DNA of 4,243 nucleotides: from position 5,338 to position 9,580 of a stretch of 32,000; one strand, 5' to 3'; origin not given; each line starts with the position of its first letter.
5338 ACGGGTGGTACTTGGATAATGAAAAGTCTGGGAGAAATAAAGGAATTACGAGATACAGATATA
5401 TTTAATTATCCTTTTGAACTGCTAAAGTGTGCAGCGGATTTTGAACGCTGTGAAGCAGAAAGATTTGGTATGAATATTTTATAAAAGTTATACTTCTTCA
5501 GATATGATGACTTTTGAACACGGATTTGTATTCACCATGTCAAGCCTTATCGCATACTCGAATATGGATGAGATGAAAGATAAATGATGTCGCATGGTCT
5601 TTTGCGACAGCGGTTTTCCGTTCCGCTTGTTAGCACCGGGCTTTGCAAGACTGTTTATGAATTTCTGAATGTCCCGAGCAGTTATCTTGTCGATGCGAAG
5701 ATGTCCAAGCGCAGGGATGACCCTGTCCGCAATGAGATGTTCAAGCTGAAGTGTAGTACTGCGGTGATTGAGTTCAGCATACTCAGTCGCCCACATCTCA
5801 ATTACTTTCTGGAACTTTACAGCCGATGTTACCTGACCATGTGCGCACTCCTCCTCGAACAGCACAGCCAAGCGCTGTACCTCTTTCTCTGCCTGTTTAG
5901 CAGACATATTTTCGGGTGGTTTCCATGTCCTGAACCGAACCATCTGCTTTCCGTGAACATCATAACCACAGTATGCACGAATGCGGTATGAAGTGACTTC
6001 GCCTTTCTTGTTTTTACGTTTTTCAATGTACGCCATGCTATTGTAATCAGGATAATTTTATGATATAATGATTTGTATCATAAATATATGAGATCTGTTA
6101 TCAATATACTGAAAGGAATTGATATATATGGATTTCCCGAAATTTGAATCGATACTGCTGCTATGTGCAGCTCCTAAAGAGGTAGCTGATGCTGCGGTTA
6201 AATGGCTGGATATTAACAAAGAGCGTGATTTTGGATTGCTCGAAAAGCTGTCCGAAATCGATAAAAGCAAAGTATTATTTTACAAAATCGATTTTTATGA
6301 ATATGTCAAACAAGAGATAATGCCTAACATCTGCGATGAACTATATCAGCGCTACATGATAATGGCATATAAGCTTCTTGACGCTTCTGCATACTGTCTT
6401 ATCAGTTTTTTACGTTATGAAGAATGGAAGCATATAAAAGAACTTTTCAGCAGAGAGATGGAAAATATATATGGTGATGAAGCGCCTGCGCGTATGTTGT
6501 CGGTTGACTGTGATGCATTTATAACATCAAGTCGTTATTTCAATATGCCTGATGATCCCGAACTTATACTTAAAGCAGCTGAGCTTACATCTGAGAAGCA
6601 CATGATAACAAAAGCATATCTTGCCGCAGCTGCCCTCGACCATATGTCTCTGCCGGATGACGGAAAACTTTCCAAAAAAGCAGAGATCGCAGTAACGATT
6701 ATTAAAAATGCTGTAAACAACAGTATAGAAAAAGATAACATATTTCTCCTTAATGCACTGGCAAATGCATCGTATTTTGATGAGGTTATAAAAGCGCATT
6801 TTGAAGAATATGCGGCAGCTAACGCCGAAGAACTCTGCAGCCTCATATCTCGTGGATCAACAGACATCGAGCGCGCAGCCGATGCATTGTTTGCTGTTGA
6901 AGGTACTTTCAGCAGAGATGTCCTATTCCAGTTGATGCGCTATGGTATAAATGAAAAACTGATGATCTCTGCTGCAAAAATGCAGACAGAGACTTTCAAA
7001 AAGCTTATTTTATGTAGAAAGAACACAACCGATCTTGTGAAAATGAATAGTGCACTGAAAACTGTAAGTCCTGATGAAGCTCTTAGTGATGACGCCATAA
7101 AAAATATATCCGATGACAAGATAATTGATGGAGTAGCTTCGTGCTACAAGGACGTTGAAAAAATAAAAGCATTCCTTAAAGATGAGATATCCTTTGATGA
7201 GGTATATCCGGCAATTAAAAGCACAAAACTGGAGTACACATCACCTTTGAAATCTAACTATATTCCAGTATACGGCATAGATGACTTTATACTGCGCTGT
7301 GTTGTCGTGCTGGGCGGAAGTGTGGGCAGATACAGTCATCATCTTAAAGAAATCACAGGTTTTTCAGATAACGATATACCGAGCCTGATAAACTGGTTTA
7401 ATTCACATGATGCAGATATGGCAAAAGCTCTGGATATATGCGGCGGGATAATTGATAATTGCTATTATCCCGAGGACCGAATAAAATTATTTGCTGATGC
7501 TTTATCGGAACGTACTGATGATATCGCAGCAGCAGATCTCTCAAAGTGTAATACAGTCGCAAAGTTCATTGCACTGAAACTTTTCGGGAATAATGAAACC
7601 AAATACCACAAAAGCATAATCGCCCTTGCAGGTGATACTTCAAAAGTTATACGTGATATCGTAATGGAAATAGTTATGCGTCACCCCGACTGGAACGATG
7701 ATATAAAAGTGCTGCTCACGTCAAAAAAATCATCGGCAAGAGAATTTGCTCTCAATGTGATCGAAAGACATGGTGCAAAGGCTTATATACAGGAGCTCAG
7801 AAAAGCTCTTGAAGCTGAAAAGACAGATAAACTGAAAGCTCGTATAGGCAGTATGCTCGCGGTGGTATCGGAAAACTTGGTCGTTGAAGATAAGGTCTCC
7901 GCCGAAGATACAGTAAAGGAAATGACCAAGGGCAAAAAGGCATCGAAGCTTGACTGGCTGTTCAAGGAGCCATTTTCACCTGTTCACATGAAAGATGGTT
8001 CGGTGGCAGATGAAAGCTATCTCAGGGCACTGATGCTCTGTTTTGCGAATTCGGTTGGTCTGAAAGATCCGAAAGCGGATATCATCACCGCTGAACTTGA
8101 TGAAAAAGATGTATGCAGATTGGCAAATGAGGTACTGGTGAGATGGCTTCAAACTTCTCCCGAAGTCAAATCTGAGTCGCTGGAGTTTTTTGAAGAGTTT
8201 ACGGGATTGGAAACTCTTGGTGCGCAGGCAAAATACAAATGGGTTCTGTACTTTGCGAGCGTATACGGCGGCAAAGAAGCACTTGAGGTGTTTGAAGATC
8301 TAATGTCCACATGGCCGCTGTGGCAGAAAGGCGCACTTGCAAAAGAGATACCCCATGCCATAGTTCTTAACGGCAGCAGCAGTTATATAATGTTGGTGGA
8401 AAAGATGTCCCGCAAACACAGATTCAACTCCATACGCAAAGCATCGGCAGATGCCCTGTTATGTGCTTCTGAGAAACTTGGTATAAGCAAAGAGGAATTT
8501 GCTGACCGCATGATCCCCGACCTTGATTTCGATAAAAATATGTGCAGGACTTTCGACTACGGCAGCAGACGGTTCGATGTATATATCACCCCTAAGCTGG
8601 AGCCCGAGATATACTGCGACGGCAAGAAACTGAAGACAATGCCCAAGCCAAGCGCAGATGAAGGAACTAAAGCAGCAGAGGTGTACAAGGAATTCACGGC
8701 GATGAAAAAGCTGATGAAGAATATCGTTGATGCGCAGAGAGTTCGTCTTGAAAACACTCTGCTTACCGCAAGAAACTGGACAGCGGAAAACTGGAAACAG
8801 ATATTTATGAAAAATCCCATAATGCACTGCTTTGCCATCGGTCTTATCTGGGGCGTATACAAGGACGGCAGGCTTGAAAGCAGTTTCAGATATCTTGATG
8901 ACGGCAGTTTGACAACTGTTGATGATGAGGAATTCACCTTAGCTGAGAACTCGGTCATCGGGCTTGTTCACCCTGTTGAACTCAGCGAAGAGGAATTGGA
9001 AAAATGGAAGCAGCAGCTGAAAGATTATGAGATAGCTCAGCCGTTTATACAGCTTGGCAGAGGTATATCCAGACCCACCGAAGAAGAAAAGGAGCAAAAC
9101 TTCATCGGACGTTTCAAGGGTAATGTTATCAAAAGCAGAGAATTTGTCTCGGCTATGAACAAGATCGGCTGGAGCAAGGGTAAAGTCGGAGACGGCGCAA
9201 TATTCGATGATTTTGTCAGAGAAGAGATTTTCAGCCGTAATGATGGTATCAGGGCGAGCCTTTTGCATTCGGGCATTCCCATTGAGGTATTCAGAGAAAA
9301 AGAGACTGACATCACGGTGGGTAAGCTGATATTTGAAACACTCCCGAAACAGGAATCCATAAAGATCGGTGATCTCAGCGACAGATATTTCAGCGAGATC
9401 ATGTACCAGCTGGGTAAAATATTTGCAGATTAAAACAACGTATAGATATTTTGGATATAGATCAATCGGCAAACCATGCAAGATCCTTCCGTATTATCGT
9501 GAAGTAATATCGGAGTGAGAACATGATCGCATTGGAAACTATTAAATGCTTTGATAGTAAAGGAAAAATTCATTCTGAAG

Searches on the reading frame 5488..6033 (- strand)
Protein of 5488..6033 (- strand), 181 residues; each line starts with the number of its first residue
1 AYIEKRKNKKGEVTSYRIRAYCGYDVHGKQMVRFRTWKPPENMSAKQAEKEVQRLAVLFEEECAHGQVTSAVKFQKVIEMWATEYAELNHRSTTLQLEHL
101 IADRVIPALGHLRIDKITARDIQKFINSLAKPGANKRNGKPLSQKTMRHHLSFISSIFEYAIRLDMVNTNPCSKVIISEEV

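Call 38: search_protein_families(library=pfam, proteins=[window:5488-6033:-], max_evalue=0.001)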
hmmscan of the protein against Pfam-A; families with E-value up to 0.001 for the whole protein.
window:5488-6033:- (181 aa): 5 families
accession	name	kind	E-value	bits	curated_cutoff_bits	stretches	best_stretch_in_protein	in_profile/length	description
PF14659.12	Phage_int_SAM_3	-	1.5e-11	44.7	22.6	1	74-129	2-57/58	Phage integrase, N-terminal SAM-like domain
PF22022.2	Phage_int_M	-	1.5e-08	35.2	27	1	74-174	1-92/96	Phage integrase central domain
PF13102.12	Phage_int_SAM_5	-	9e-06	26.4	22.3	1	110-174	39-97/98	Phage integrase SAM-like domain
PF13495.12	Phage_int_SAM_4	-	5.5e-05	23.9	27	0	113-163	37-80/85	Phage integrase, N-terminal SAM-like domain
PF24624.1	Int_N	-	7e-05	23.9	27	0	76-175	7-96/100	Phage integrase, N-terminal domain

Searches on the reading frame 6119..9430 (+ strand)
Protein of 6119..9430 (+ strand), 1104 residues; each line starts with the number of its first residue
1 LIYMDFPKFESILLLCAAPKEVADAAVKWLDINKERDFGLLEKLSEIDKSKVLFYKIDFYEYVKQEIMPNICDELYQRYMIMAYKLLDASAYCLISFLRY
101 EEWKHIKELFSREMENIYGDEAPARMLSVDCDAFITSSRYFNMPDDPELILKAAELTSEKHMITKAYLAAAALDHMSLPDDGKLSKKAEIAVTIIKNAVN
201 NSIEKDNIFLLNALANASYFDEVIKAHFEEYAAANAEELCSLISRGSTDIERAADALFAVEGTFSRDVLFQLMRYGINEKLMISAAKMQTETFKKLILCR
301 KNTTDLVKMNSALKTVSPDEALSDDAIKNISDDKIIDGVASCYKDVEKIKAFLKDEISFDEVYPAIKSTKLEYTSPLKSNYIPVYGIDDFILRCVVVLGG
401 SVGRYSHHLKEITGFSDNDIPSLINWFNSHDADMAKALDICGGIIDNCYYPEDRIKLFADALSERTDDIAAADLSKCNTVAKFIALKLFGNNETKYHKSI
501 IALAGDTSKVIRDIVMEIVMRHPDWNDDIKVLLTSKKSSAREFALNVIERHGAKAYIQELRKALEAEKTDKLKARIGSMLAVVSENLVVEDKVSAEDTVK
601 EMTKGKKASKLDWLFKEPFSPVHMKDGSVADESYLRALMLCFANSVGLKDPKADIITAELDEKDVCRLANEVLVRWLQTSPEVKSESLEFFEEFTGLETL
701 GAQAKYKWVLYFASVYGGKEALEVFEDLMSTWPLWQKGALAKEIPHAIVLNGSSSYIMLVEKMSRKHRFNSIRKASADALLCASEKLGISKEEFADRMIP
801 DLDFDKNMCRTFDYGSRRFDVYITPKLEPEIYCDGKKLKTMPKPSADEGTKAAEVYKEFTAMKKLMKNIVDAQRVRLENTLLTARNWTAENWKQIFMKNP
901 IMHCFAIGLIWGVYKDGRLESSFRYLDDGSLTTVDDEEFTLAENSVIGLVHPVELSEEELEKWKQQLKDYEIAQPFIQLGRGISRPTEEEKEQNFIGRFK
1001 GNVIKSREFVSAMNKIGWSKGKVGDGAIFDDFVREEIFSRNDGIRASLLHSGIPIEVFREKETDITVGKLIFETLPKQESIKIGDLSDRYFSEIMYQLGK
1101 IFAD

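Call 3: search_protein_families(library=pfam, proteins=[window:6119-9430:+], max_evalue=1)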
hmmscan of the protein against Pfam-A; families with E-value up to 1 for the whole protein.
window:6119-9430:+ (1104 aa): 3 families
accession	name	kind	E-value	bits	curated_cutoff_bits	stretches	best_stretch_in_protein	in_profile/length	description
PF13569.11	DUF4132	-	3.9e-50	170.7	27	1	835-1018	1-179/179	Domain of unknown function (DUF4132)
PF21717.2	DTX3L_a-b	-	0.057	13.8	27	1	327-357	25-55/62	DTX3L, alpha/beta domain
PF13646.12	HEAT_2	-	0.15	12.8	27.7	1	520-580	27-87/88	HEAT repeats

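Call 4: search_protein_families(library=ncbifam, proteins=[window:6119-9430:+], max_evalue=1)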
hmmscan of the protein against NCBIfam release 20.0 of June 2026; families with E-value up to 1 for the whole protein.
window:6119-9430:+ (1104 aa): 0 families
